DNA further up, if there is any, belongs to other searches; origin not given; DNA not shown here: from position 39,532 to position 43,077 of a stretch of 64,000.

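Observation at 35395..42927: Paralogous ~1000-aa dual-GT2 synthases flanking a Wzy_C/O-antigen-ligase-like protein, opposite a Wzm/Wzt exporter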

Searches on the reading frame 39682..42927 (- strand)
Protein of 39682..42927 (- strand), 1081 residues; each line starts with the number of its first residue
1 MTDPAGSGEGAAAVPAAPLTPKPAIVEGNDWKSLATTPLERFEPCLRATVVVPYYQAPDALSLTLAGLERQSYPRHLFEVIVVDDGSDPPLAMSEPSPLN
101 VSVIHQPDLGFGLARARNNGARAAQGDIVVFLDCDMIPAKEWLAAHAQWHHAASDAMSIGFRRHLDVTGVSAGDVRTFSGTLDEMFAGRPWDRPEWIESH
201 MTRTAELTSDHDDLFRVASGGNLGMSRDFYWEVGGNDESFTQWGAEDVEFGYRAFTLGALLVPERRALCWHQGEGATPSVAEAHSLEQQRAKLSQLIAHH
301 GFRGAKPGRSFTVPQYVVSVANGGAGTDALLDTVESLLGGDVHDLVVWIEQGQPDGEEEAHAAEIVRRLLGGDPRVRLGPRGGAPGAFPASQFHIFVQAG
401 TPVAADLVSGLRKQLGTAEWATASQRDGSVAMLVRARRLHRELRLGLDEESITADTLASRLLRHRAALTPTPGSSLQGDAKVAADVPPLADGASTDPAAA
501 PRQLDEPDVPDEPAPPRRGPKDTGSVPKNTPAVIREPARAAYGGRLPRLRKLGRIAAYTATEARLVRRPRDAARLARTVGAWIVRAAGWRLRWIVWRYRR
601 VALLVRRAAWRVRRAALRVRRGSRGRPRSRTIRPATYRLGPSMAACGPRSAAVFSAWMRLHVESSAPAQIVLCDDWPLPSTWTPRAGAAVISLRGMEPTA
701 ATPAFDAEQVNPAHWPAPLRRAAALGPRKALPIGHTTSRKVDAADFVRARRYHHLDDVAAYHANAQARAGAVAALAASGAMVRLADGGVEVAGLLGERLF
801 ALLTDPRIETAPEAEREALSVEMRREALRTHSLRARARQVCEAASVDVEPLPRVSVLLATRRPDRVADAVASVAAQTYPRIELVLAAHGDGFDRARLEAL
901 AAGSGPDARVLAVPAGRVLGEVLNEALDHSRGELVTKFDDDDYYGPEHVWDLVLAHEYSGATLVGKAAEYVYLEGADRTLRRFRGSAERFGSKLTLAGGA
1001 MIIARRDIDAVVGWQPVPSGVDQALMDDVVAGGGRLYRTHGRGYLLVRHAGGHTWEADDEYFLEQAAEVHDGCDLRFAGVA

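Call 6: search_protein_families(library=pfam, proteins=[window:39682-42927:-], max_evalue=0.01)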
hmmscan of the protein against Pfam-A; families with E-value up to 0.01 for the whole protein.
window:39682-42927:- (1081 aa): 4 families
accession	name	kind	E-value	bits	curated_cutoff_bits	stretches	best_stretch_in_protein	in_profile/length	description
PF00535.33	Glycos_transf_2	-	1.2e-33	116.8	23.3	2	49-198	1-132/168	Glycosyl transferase family 2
PF13641.12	Glyco_tranf_2_3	-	9.7e-13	49.1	27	2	49-274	4-213/230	Glycosyltransferase like family 2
PF10111.15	Glyco_tranf_2_2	-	1.8e-12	47.8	27.3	1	50-253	2-198/276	Glycosyltransferase like family 2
PF02709.20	Glyco_transf_7C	-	3.1e-05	24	23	1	219-256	20-57/78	N-terminal domain of galactosyltransferase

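Call 12: search_solved_structures(query=window:39682-42927:-, max_evalue=0.01)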
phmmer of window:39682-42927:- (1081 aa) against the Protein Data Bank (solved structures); distinct sequences matched with E-value up to 0.01: 27.
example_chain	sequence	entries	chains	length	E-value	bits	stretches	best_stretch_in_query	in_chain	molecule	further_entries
2z87_A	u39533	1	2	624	2.9e-27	98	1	49-273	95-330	Chondroitin synthase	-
2z86_A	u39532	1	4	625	2.9e-27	98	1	49-273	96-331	Chondroitin synthase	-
6pxu_A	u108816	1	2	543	4.1e-10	41.2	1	34-263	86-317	Polypeptide N-acetylgalactosaminyltransferase 12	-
1xhb_A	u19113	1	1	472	3.4e-08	34.9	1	49-263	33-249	Polypeptide N-acetylgalactosaminyltransferase 1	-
2d7i_A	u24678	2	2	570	3.9e-08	34.7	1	46-259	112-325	Polypeptide N-acetylgalactosaminyltransferase 10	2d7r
2ffu_A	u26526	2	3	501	4.5e-08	34.5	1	49-261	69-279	Polypeptide N-acetylgalactosaminyltransferase 2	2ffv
6egs_A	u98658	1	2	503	4.5e-08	34.5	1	49-261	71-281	Polypeptide N-acetylgalactosaminyltransferase 2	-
8v9q_A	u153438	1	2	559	5e-08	34.3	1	49-263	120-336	Polypeptide N-acetylgalactosaminyltransferase 1 soluble form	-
4d11_C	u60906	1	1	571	5.9e-08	34.1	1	49-261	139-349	POLYPEPTIDE GALNAC-TRANSFERASE T2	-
4d0t_A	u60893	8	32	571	5.9e-08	34.1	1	49-261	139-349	POLYPEPTIDE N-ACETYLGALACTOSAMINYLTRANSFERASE 2 | POLYPEPTIDE GALNAC-TRANSFERASE T2 | GALNAC-T2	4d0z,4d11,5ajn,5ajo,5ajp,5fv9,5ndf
9jma_A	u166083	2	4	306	6.4e-08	34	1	48-174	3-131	GalNAc(5)-diNAcBac-PP-undecaprenol beta-1,3-glucosyltransferase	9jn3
6e7i_A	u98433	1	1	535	6.9e-08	33.9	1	49-261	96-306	Polypeptide N-acetylgalactosaminyltransferase 2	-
6nqt_A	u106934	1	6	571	7.9e-08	33.7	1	49-261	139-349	Polypeptide N-acetylgalactosaminyltransferase 2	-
6yv7_B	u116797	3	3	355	2.5e-07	32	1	44-151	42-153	Glycosyl transferase, family 2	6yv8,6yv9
6yv7_A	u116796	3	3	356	2.5e-07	32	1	44-151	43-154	Glycosyl transferase, family 2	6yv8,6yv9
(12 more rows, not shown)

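Call 13: find_homologous_proteins(query=window:39682-42927:-, max_evalue=1e-10)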
Query window:39682-42927:- (1081 aa): 493 proteins with E <= 1e-10 among 8000 candidates; the best 120 are listed.
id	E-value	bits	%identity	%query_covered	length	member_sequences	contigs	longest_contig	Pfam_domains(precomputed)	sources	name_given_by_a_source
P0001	0.0e+0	2424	100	100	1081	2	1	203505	PF10111.15,PF13641.13,PF00535.33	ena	-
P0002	0.0e+0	2237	91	100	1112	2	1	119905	PF10111.15,PF13641.13,PF00535.33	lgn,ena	-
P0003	0.0e+0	2143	89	100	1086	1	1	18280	PF10111.15,PF13641.13,PF00535.33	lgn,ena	-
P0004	0.0e+0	2000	85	100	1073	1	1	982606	PF10111.15,PF13641.13,PF00535.33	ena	-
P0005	0.0e+0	1974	82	100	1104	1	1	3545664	PF10111.15,PF13641.13,PF00535.33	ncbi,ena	-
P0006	0.0e+0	1964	83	100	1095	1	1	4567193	PF10111.15,PF13641.13,PF00535.33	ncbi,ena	-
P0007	0.0e+0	1963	82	100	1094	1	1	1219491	PF10111.15,PF13641.13,PF00535.33,PF02709.21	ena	-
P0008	0.0e+0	1961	84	100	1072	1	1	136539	PF10111.15,PF13641.13,PF00535.33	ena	-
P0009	0.0e+0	1960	83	100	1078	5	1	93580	PF10111.15,PF13641.13,PF00535.33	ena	-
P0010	0.0e+0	1957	82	100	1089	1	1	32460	PF10111.15,PF13641.13,PF00535.33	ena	-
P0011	0.0e+0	1923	76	100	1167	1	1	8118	PF10111.15,PF13641.13,PF00535.33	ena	-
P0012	0.0e+0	1919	80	98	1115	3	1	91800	PF10111.15,PF13641.13,PF00535.33,PF02709.21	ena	-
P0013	0.0e+0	1877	68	98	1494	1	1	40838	PF10111.15,PF13641.13,PF00535.33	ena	-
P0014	0.0e+0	1872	80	100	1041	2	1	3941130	PF10111.15,PF13641.13,PF00535.33,PF02709.21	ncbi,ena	-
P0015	0.0e+0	1871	80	100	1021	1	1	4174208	PF10111.15,PF13641.13,PF00535.33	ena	-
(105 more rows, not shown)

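Call 15: find_related_loci(query=A1, collection=genome_contigs, flank=10000)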
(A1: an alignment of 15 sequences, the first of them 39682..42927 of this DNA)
Query A1 (1081 aa) in genome_contigs; peptide patterns used: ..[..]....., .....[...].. (x = any residue, [..] = any of these).
204 stretches matched a pattern; 159 encode a relative of the query (tblastn E <= 1e-3); the best 80 are kept; 72 distinct loci.
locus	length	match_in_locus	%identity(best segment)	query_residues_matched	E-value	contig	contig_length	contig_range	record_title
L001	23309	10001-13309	82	1-1080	0e+0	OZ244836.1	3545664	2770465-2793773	MAG: Candidatus Aldehydirespirator sp. isolate e6163144-70ab-4bd6-a8bf-7abc59f56523 genome assembly, chromosome: 1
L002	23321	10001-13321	80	17-1080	0e+0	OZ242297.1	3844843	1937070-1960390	MAG: Acidimicrobiales bacterium isolate 386d1096-d7b5-410a-b4ac-dc0bb20c483d genome assembly, chromosome: 1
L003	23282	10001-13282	83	1-1080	0e+0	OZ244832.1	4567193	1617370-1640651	MAG: Candidatus Aldehydirespirator sp. isolate 45bd059b-89eb-4db7-924e-096435c6defb genome assembly, chromosome: 1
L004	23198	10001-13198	79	1-1080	0e+0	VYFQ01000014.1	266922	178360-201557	MAG: Acidimicrobiaceae bacterium isolate SB0677_bin_3 NODE_9_length_266922_cov_60.605519, whole genome shotgun sequence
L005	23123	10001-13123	80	1-1081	0e+0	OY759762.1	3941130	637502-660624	MAG: Acidimicrobiales bacterium isolate 58bc0cff-3a4e-4465-8a1f-db016ff7ac3d genome assembly, chromosome: 1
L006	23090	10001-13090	80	1-1080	0e+0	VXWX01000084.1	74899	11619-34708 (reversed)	MAG: Acidimicrobiaceae bacterium isolate SB0668_bin_28 NODE_183_length_74899_cov_123.395850, whole genome shotgun sequen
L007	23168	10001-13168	50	23-1080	0e+0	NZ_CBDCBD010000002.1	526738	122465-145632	MAG: Candidatus Poriferisodalis sp. isolate 6a24a2a4-787d-444e-805d-677bc1c4d3e8 contig_2, whole genome shotgun sequence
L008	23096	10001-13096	49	23-1081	0e+0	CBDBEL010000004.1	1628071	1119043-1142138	MAG: Candidatus Aldehydirespirator sp. isolate 42010ebb-ea2b-4a2b-9d13-79554d05c50f genome assembly, contig: contig_4, w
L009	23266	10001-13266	81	1-1080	0e+0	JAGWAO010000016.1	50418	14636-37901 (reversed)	MAG: Acidimicrobiia bacterium isolate 277c_9 scaffold_1723, whole genome shotgun sequence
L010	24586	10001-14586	44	6-1080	0e+0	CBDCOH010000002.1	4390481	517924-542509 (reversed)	MAG: Candidatus Spongiisociaceae bacterium isolate c8dab69f-a0b8-46d1-84ea-4e70fa3c0124 genome assembly, contig: contig_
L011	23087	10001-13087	45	21-1080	0e+0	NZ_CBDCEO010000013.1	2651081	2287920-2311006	MAG: Candidatus Poriferisodalis sp. isolate aea9684f-d56c-4337-aaed-9a8a14d8382b contig_13, whole genome shotgun sequenc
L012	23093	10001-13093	44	20-1081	0e+0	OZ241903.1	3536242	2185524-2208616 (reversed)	MAG: Candidatus Aldehydirespirator sp. isolate d351f403-e454-448a-b302-ab11d97c6c0f genome assembly, chromosome: 1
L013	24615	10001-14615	42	16-1080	0e+0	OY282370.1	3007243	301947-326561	MAG: uncultured Acidimicrobiia bacterium isolate 3d6cc9fa-110c-4048-9278-ecdec338fc6f genome assembly, chromosome: 1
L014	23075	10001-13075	45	20-1080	0e+0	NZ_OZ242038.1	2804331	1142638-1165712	MAG: Candidatus Poriferisodalis sp. isolate 76065814-70c2-4a70-a882-187c6bc69d34 chromosome 1, complete sequence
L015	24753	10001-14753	43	23-1080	0e+0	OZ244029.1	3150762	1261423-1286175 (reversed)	MAG: Acidimicrobiales bacterium isolate 3c0e4d9b-b625-46d2-b0a6-8909d0d11ce2 genome assembly, chromosome: 1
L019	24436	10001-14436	44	21-1081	0e+0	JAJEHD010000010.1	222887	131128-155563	MAG: Acidimicrobiia bacterium isolate p16x60bins.22 k141_130482, whole genome shotgun sequence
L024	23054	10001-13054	46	20-1081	0e+0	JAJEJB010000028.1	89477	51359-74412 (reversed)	MAG: Acidimicrobiia bacterium isolate p16x63bins.58 k141_140258, whole genome shotgun sequence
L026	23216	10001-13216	47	23-1081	0e+0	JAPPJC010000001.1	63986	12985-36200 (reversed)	MAG: Acidimicrobiaceae bacterium isolate RHO2_bin_38 NODE_771_length_63986_cov_8.198855, whole genome shotgun sequence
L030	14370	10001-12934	59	21-1081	5e-154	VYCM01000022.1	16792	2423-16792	MAG: Acidimicrobiaceae bacterium isolate SB0675_bin_16 NODE_1533_length_16792_cov_52.079166, whole genome shotgun sequen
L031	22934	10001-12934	59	21-1081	1e-152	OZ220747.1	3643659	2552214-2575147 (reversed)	MAG: Acidimicrobiales bacterium isolate 24b51cff-2c1d-4890-b593-b7e190b4cd9e genome assembly, chromosome: 1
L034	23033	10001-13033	60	20-1081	6e-151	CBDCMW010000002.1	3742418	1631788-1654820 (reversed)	MAG: Candidatus Aldehydirespirator sp. isolate e2a2a1f8-459e-4046-a8a7-43a5ecbda485 genome assembly, contig: contig_2, w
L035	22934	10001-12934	59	21-1081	6e-150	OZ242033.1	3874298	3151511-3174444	MAG: Candidatus Aldehydirespirator sp. isolate 1ca34421-b87b-4a0f-9797-154be5b25c54 genome assembly, chromosome: 1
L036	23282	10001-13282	59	23-1081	7e-149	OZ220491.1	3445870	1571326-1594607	MAG: Acidimicrobiales bacterium isolate 383ba79e-94a5-4396-b72d-754c03a60d81 genome assembly, chromosome: 1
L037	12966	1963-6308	57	20-1081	2e-149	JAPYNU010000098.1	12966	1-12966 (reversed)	MAG: Candidatus Aldehydirespirator catecholifindens isolate m_calh10 Seq98, whole genome shotgun sequence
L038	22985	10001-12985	60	21-1081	2e-148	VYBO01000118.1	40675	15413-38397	MAG: Acidimicrobiaceae bacterium isolate SB0673_bin_3 NODE_225_length_40675_cov_72.025702, whole genome shotgun sequence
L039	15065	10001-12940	58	20-1081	5e-147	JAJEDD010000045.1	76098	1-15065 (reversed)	MAG: Acidimicrobiia bacterium isolate jk18xAbins.52 k141_672257, whole genome shotgun sequence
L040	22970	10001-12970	56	23-1081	2e-146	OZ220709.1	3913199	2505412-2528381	MAG: Acidimicrobiales bacterium isolate 6b056a62-6b83-475f-8eea-6cb61c32e6fc genome assembly, chromosome: 1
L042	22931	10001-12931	57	23-1081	2e-144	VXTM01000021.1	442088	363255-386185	MAG: Acidimicrobiaceae bacterium isolate SB0665_bin_5 NODE_4_length_442088_cov_50.741130, whole genome shotgun sequence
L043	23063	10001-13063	53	5-1081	1e-144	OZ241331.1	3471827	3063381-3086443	MAG: Acidimicrobiales bacterium isolate 7255c353-40fc-46f0-880a-995c00eab931 genome assembly, chromosome: 1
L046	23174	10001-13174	60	23-1081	2e-142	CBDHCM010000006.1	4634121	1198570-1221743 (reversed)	MAG: Candidatus Aldehydirespirator sp. isolate 36171f10-6b1c-407a-8267-17b84cd7c53a genome assembly, contig: chromosome_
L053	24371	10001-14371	57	3-1081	2e-139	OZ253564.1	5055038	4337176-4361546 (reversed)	MAG: Candidatus Spongiisociaceae bacterium isolate 3199cb9c-bc02-48ac-8040-05c45f89f65c genome assembly, chromosome: 1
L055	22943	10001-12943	57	23-1081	1e-138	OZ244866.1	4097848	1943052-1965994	MAG: Candidatus Aldehydirespirator sp. isolate 5d9a7b39-b96f-476b-9b06-807c01473320 genome assembly, chromosome: 1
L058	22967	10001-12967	55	10-1081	3e-137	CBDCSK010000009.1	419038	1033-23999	MAG: Candidatus Aldehydirespirator sp. isolate 158ad01d-a0e1-4362-9a4e-647a92b6262f genome assembly, contig: contig_9, w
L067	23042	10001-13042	55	26-1081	2e-134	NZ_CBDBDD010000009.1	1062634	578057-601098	MAG: Candidatus Poriferisodalis sp. isolate 1824d3bc-1d7c-4dc2-bee8-215acda66181 contig_9, whole genome shotgun sequence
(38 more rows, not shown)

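Call 21: search_protein_families(library=ncbifam, proteins=[window:39682-42927:-], max_evalue=0.001)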
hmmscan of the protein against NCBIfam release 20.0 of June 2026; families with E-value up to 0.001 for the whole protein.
window:39682-42927:- (1081 aa): 13 families
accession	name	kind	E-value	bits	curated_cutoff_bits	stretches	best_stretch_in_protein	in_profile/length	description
NF041875.1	EPS_EpsD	equivalog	7.2e-33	114.4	370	2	50-160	3-114/325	exopolysaccharide biosynthesis glycosyltransferase EpsD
TIGR03965.1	mycofact_glyco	equivalog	3.3e-20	72.4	280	1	47-145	75-174/467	mycofactocin biosynthesis glycosyltransferase MftF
NF041394.1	GtaseAglG_Halo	equivalog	1e-16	61.1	440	2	66-160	23-116/304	glucosyl-dolichyl phosphate glucuronosyltransferase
NF038299.1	EPS_HpsN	equivalog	1e-10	41.1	425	1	49-155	4-111/317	hormogonium polysaccharide biosynthesis glycosyltransferase HpsN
TIGR04283.1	glyco_like_mftF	equivalog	2.1e-10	40.6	182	1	49-168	2-114/221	TIGR04283 family arsenosugar biosynthesis glycosyltransferase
NF047683.1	TeichurnBiosyTuaG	equivalog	1.7e-09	37.7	400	1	49-157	9-118/252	teichuronic acid biosynthesis protein TuaG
TIGR03937.1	PgaC_IcaA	equivalog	8.7e-09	34.8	422.3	1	47-138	46-138/407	poly-beta-1,6-N-acetyl-D-glucosamine synthase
NF038302.1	EPS_HpsE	equivalog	1.3e-08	34.2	300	1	48-160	3-121/307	hormogonium polysaccharide biosynthesis glycosyltransferase HpsE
NF007482.0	PRK10073.1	equivalog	3.3e-08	32.9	423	1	49-135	9-95/334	glycosyltransferase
NF050819.1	PolSacchBiosHfsG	equivalog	7e-08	32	500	1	49-300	15-243/302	polysaccharide biosynthesis protein HfsG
TIGR04242.1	nodulat_NodC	equivalog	2.5e-06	26.7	550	0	41-136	43-142/395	chitooligosaccharide synthase NodC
NF050050.1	ProtGlycPglI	equivalog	0.00018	21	500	0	852-950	2-102/306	GalNAc(5)-diNAcBac-PP-undecaprenol beta-1,3-glucosyltransferase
TIGR03030.1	CelA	equivalog_domain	0.00021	19.5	699.1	0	50-146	135-249/714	UDP-forming cellulose synthase catalytic subunit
